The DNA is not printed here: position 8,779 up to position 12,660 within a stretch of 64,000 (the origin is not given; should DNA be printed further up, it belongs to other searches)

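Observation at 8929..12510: Giant NHL-propeller / Ig-repeat LPXTG protein located immediately downstream of its probable sortase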

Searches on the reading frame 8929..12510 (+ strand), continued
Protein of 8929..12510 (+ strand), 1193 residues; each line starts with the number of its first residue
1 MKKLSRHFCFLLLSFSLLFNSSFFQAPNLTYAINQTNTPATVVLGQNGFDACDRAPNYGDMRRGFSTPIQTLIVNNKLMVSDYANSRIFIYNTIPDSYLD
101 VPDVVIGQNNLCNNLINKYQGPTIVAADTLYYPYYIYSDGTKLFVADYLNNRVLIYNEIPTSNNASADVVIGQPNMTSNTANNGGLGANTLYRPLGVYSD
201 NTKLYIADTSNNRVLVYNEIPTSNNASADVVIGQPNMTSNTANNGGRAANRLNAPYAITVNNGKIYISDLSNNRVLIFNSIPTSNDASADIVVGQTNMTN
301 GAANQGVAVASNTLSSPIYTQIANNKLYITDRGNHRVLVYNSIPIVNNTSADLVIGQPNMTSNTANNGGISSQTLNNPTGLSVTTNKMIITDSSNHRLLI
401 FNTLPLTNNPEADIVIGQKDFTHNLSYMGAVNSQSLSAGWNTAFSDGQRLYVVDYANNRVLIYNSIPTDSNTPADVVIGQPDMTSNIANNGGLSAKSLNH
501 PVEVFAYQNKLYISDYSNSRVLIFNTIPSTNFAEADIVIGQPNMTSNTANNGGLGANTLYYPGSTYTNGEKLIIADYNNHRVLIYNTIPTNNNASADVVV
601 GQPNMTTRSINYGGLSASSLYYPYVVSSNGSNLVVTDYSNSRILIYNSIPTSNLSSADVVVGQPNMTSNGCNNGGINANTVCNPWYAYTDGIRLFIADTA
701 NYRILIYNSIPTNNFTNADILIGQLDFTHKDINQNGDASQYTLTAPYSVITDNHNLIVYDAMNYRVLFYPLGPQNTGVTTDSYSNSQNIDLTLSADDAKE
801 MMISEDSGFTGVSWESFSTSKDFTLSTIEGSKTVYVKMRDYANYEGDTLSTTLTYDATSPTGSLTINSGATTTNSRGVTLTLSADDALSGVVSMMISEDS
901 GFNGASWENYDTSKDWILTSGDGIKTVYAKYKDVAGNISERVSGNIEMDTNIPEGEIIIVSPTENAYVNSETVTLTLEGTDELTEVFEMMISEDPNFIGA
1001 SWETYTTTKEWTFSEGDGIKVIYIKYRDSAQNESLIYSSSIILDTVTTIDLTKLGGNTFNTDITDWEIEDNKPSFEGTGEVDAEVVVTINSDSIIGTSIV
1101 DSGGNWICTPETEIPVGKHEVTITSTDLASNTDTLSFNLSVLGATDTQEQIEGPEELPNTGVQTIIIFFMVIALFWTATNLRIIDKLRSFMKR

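Call 10: find_homologous_proteins(query=window:8929-12507:+, max_evalue=0.00001)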
Query window:8929-12507:+ (1193 aa): 6127 proteins with E <= 0.00001 among 8000 candidates; the best 120 are listed.
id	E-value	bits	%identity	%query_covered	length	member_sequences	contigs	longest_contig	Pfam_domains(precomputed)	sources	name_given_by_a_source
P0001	0.0e+0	1936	100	75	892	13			PF01436.28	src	-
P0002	0.0e+0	1791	76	75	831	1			PF01436.28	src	-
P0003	0.0e+0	1485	90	51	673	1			PF01436.28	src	-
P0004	0.0e+0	1403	56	100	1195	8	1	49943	PF01436.28,PF19077.7,PF17936.8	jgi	-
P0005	0.0e+0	1222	51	99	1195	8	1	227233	PF01436.28,PF25021.2,PF19077.7,PF17936.8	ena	-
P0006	0.0e+0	1205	44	61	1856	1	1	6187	PF01436.28,PF19077.7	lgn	-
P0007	0.0e+0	1071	39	59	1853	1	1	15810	PF01436.28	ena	-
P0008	0.0e+0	1027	49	60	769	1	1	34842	PF23821.2,PF01436.28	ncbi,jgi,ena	-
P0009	2.6e-293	994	43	85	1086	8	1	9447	PF01436.28,PF19077.7,PF17936.8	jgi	-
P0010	7.7e-288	976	40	59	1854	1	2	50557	PF01436.28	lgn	-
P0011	5.4e-277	940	45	93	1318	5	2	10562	PF13620.13,PF01436.28,PF25021.2,PF19077.7,PF17936.8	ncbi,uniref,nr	ncbi:hypothetical protein CO112_03570 [Candidatus Dojkabacteria bacterium CG_4_9_14_3_um_filter_150_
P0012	2.2e-276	938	47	74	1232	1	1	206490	PF01436.28,PF01471.24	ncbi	-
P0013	2.9e-276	938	34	79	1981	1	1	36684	PF13750.13,PF01436.28,PF25021.2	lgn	-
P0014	3.8e-272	924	48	58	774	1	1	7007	PF01436.28,PF25021.2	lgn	-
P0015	1.9e-271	922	39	59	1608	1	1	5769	PF01436.28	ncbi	-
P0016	1.6e-269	915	47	80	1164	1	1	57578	PF01436.28,PF17936.8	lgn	-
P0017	6.5e-266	903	48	77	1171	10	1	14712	PF01436.28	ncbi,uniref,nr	ncbi:hypothetical protein COY54_00935 [Candidatus Falkowbacteria bacterium CG_4_10_14_0_8_um_filter_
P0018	6.2e-265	900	44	61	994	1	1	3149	PF17170.11,PF01436.28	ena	-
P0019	6.0e-264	897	37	61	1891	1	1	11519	PF01436.28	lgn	-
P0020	1.3e-261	889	40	58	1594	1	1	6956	PF01436.28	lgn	-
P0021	6.3e-261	887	42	87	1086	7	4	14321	PF01436.28,PF25021.2,PF19077.7,PF17936.8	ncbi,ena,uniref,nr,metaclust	ncbi:MAG: Conserved repeat domain protein [candidate division WS6 bacterium GW2011_GWF1_35_23]|unire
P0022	2.1e-259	882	49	65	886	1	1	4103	PF13860.13,PF01436.28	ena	-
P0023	1.5e-253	862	32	83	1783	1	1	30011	PF01436.28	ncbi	-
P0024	1.9e-253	862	40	80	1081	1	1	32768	PF01436.28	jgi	jgi:hypothetical protein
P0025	1.5e-247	843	51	63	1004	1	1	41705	PF01436.28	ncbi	-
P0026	7.5e-247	840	46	78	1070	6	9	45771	PF01436.28,PF09136.17,PF19077.7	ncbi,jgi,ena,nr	ncbi:MAG TPA: Ig-like domain-containing protein [Patescibacteria group bacterium]|nr:Ig-like domain-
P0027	6.0e-244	831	45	58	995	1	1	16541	PF01436.28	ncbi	-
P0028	3.4e-243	828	44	58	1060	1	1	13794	PF01436.28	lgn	-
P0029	2.2e-241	822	51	63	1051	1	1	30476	PF01436.28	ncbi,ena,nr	ncbi:hypothetical protein KAR34_10220 [bacterium]|nr:hypothetical protein [bacterium]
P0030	4.7e-241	821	42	53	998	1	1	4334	PF03160.21,PF01436.28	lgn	-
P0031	8.0e-241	820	43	85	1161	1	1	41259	PF01436.28,PF01471.24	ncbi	-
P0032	2.2e-240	819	45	64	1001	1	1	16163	PF01436.28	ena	-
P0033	1.6e-239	816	41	73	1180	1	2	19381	PF01436.28,PF25021.2,PF08450.19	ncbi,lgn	-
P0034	1.6e-239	816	46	71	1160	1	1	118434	PF01436.28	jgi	jgi:hypothetical protein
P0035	4.5e-239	814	47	77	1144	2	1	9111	PF01436.28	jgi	jgi:hypothetical protein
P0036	4.9e-231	788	44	84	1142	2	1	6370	PF01436.28,PF19077.7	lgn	-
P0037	7.8e-231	787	51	58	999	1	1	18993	PF13860.13,PF01436.28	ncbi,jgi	ncbi:MAG: hypothetical protein WC490_07320 [Candidatus Margulisiibacteriota bacterium]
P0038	1.7e-230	786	47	70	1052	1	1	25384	PF01436.28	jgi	jgi:hypothetical protein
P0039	2.1e-230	786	45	77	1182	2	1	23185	PF01436.28,PF19077.7,PF17936.8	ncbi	ncbi:MAG: NHL repeat-containing protein [bacterium]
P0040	4.1e-230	785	37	54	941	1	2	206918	PF01436.28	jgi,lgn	jgi:hypothetical protein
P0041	7.3e-230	784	45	61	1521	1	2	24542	PF22073.3,PF15780.12,PF02368.25,PF01436.28,PF22544.3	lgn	-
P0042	2.9e-229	782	42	59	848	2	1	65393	PF01436.28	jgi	jgi:hypothetical protein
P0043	7.5e-228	777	47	73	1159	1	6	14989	PF01436.28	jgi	jgi:hypothetical protein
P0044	1.3e-225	770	49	65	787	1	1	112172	PF23821.2,PF01436.28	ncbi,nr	ncbi:MAG TPA: hypothetical protein PLK76_00005, partial [bacterium]|nr:hypothetical protein [bacteri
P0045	3.8e-225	768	45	71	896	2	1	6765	PF01436.28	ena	-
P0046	5.9e-224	764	47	71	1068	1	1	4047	PF01436.28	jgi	jgi:hypothetical protein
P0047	8.1e-224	764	51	60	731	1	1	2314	PF01436.28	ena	-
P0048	1.3e-223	763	47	56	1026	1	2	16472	PF01436.28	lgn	-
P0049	1.3e-222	760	42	58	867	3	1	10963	PF01436.28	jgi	jgi:hypothetical protein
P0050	2.8e-220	752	44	66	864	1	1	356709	PF01436.28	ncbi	ncbi:MAG: hypothetical protein WC870_00005, partial [Candidatus Paceibacterota bacterium]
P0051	7.0e-220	751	38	88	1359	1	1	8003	PF01436.28,PF25021.2,PF00072.31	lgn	-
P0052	1.7e-218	746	42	61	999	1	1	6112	PF01436.28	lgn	-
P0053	5.6e-215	735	47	62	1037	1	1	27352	PF13860.13,PF01436.28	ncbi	-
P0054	2.3e-214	733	45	59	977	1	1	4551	PF17170.11,PF13860.13,PF01436.28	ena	-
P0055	6.9e-214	731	46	59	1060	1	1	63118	PF01436.28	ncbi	-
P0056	3.6e-210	719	45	58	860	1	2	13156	PF23821.2,PF27619.1,PF01436.28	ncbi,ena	-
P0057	6.3e-210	718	46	65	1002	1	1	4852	PF13860.13,PF01436.28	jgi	-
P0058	1.0e-209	717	49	59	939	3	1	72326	PF13860.13,PF01436.28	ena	-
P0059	3.4e-209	716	44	59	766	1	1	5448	PF01436.28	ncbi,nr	ncbi:MAG: NHL repeat-containing protein, partial [Proteobacteria bacterium]|nr:NHL repeat-containing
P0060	6.0e-209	715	48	58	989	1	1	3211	PF13860.13,PF01436.28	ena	-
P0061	7.0e-209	714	47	61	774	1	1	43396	PF01436.28,PF25021.2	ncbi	-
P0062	2.6e-208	713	42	62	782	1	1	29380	PF01436.28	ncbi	-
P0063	2.5e-206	706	49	58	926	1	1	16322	PF17170.11,PF13860.13,PF01436.28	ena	-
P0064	3.2e-206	706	37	63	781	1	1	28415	PF01436.28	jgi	jgi:hypothetical protein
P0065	6.7e-206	705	39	61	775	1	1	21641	PF01436.28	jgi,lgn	jgi:hypothetical protein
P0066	8.1e-205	701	42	71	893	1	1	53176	PF01436.28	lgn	-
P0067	7.0e-204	698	46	54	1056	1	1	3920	PF01436.28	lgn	-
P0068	6.0e-203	695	47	55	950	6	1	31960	PF01436.28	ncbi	-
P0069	1.0e-202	694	46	65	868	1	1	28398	PF01436.28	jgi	jgi:hypothetical protein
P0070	5.1e-202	692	45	61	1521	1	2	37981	PF22073.3,PF23821.2,PF15780.12,PF01436.28,PF22544.3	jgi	jgi:hypothetical protein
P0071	7.2e-202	691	39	64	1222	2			PF13585.13,PF01436.28,PF25021.2,PF00041.28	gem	-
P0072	8.4e-202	691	39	59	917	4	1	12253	PF01436.28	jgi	-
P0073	1.2e-201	691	43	65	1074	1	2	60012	PF01436.28,PF19077.7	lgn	-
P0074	9.1e-201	688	46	59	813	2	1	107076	PF01436.28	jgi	-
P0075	1.0e-200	687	42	69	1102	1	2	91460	PF01436.28,PF01471.24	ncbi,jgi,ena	ncbi:MAG: peptidoglycan-binding protein [Candidatus Paceibacterota bacterium]|jgi:peptidoglycan hydr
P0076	1.4e-199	684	38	60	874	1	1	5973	PF01436.28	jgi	jgi:NHL repeat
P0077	4.5e-197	675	43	58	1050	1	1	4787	PF01436.28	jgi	jgi:hypothetical protein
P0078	8.5e-197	674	39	55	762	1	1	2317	PF01436.28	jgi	jgi:hypothetical protein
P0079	1.3e-196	674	42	66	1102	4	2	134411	PF01731.27,PF01436.28,PF19077.7,PF17936.8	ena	-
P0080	2.6e-196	673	45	60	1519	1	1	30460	PF22073.3,PF15780.12,PF01436.28,PF22544.3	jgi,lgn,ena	-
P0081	3.5e-196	672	40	68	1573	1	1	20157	PF13715.13,PF13205.13,PF13620.13,PF01436.28,PF01471.24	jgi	-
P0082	5.1e-196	672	42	64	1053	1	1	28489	PF01436.28,PF19077.7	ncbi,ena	-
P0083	3.2e-195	669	40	60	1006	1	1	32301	PF01436.28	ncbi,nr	ncbi:MAG: hypothetical protein NT027_12410 [Proteobacteria bacterium]|nr:hypothetical protein [Pseud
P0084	5.3e-195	669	43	61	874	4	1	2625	PF27619.1,PF01436.28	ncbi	ncbi:MAG: haloacid dehalogenase, partial [Acidimicrobiaceae bacterium]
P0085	2.1e-193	663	38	57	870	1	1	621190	PF07494.18,PF06977.18,PF01731.27,PF23500.2,PF13449.13,PF20067.6,PF01436.28,PF25021.2,PF06739.18,PF08450.19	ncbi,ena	-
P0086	2.2e-193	663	49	60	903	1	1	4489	PF01436.28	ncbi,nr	ncbi:MAG: hypothetical protein PHP25_05105, partial [Candidatus Moranbacteria bacterium]|nr:hypothet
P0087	2.9e-192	659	44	59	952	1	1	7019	PF01436.28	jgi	jgi:hypothetical protein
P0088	1.7e-191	657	43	59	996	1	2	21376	PF01436.28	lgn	-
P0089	2.1e-191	657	45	61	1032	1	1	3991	PF23821.2,PF01436.28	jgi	jgi:LPXTG-motif cell wall-anchored protein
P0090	5.2e-191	655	46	62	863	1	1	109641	PF01436.28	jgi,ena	-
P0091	2.1e-189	650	42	62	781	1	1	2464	PF01436.28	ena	-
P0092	2.1e-189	650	38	58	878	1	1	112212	PF01436.28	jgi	jgi:hypothetical protein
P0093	2.1e-189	650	40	59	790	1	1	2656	PF01436.28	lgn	-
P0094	4.2e-188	646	46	58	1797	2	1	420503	PF01436.28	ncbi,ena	-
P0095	7.0e-188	645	41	61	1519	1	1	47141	PF22073.3,PF23821.2,PF15780.12,PF01436.28,PF22544.3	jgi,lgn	-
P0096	3.1e-187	643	40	72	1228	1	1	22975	PF01436.28,PF00041.28,PF16656.12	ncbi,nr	ncbi:MAG: NHL repeat-containing protein [Elusimicrobia bacterium]|nr:NHL repeat-containing protein [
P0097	1.1e-186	641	33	59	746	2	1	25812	PF01436.28,PF25021.2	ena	-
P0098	1.2e-186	641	42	63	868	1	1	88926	PF01436.28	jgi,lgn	jgi:hypothetical protein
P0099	4.5e-186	639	44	58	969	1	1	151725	PF01436.28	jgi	jgi:hypothetical protein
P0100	9.3e-186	638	43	59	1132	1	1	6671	PF27619.1,PF01436.28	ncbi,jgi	jgi:hypothetical protein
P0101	1.4e-185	637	38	70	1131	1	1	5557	PF01436.28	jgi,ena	-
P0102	2.6e-185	636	32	62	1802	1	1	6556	PF07494.18,PF06977.18,PF01833.31,PF01731.27,PF23500.2,PF22807.3,PF01436.28,PF08450.19,PF13449.13,PF20067.6,PF25021.2,PF06739.18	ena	-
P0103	5.8e-185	635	44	57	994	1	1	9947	PF03160.21,PF01436.28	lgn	-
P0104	2.0e-184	634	37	60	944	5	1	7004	PF01436.28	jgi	jgi:hypothetical protein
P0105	3.2e-184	633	40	64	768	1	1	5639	PF01436.28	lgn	-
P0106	4.5e-184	632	43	60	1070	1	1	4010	PF26686.1,PF01436.28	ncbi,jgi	jgi:hypothetical protein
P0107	1.6e-183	631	37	59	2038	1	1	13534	PF13585.13,PF01436.28,PF00082.28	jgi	jgi:hypothetical protein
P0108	2.3e-183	630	33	61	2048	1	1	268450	PF07494.18,PF06977.18,PF01731.27,PF13449.13,PF22807.3,PF01436.28,PF25021.2,PF06739.18,PF08450.19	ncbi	-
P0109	9.1e-183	628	41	61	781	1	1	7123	PF01436.28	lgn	-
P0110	1.0e-181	625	47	55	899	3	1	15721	PF24025.2,PF01436.28,PF25021.2,PF17936.8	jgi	-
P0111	2.0e-181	624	41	63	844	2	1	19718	PF01436.28,PF25021.2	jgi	jgi:hypothetical protein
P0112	8.9e-181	621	45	64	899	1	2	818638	PF17170.11,PF01436.28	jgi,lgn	jgi:hypothetical protein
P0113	1.7e-180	620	40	60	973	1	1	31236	PF01436.28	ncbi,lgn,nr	ncbi:MAG: NHL repeat-containing protein [Proteobacteria bacterium]|nr:NHL repeat-containing protein 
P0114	7.2e-179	615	35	53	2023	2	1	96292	PF07494.18,PF06977.18,PF01833.31,PF01731.27,PF13449.13,PF22807.3,PF03022.23,PF01436.28,PF25021.2,PF06739.18,PF08450.19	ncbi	-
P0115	7.8e-179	615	41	59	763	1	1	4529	PF01436.28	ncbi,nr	ncbi:MAG: hypothetical protein NT027_03680, partial [Proteobacteria bacterium]|nr:hypothetical prote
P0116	1.9e-178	614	42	59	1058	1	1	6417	PF01436.28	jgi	jgi:hypothetical protein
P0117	3.4e-178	613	41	67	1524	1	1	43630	PF22073.3,PF15780.12,PF01436.28,PF22544.3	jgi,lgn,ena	-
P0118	4.0e-178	613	44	56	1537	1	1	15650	PF22352.3,PF00801.27,PF07705.18,PF01436.28,PF18911.7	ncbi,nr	ncbi:MAG: hypothetical protein HY303_10755, partial [Candidatus Wallbacteria bacterium]|nr:hypotheti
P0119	1.1e-177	611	43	59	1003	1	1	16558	PF01436.28,PF25021.2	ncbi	-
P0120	1.9e-177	610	42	62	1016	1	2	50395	PF01436.28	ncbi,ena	-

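Call 14: find_encoding_contigs(protein=P0004, flank=10000, max_places=3)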
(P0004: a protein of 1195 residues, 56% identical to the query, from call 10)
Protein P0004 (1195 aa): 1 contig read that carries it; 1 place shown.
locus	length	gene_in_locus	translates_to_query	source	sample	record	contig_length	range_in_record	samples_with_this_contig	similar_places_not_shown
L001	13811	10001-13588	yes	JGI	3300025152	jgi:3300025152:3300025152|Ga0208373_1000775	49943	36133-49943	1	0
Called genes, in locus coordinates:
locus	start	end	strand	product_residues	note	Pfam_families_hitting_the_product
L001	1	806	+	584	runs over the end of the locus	PF13522:GATase_6, PF13537:GATase_7, PF01380:SIS, PF13580:SIS_2, PF01380:SIS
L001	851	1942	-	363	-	-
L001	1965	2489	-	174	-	PF09536:DUF2378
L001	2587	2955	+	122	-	-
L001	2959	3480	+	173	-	PF12732:YtxH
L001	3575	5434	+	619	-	PF01411:tRNA-synt_2c, PF07973:tRNA_SAD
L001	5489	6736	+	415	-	PF00370:FGGY_N (faint), PF13941:MutL (faint), PF06723:MreB_Mbl (faint), PF08841:DDR (faint), PF11104:PilM_2, PF21523:ParM_N (faint), PF14450:FtsA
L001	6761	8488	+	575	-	-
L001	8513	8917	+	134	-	PF03652:RuvX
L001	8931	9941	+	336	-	PF02618:YceG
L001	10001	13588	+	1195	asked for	PF01436:NHL (faint), PF17936:Big_6 (weak), PF19077:Big_13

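Call 15: find_encoding_contigs(protein=P0005, flank=10000, max_places=3)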
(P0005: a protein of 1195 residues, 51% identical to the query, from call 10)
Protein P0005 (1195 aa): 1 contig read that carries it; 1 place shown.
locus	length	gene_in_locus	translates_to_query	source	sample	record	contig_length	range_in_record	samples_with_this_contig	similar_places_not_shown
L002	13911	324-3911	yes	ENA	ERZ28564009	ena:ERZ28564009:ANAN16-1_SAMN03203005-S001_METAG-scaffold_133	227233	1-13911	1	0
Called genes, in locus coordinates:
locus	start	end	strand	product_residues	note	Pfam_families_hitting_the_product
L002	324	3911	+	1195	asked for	PF25021:TEN_NHL (faint), PF01436:NHL, PF17936:Big_6 (weak), PF19077:Big_13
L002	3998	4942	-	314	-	PF03462:PCRF, PF00472:RF-1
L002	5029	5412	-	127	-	PF01197:Ribosomal_L31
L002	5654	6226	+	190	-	PF18929:DUF5678 (weak)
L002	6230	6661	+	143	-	PF13650:Asp_protease_2 (weak)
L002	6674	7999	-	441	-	PF00152:tRNA-synt_2 (weak), PF13393:tRNA-synt_His, PF01409:tRNA-synt_2d (faint), PF00587:tRNA-synt_2b, PF03129:HGTP_anticodon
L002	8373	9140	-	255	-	PF00583:Acetyltransf_1, PF13508:Acetyltransf_7, PF08445:FR47 (weak), PF13673:Acetyltransf_10 (weak)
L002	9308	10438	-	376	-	PF01546:Peptidase_M20, PF07687:M20_dimer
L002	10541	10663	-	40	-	-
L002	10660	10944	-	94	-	PF01371:Trp_repressor, PF13384:HTH_23 (faint)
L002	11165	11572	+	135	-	-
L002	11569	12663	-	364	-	PF01321:Creatinase_N, PF00557:Peptidase_M24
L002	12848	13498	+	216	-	PF13483:Lactamase_B_3, PF12706:Lactamase_B_2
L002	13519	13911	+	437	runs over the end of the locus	PF00772:DnaB, PF13481:AAA_25, PF03796:DnaB_C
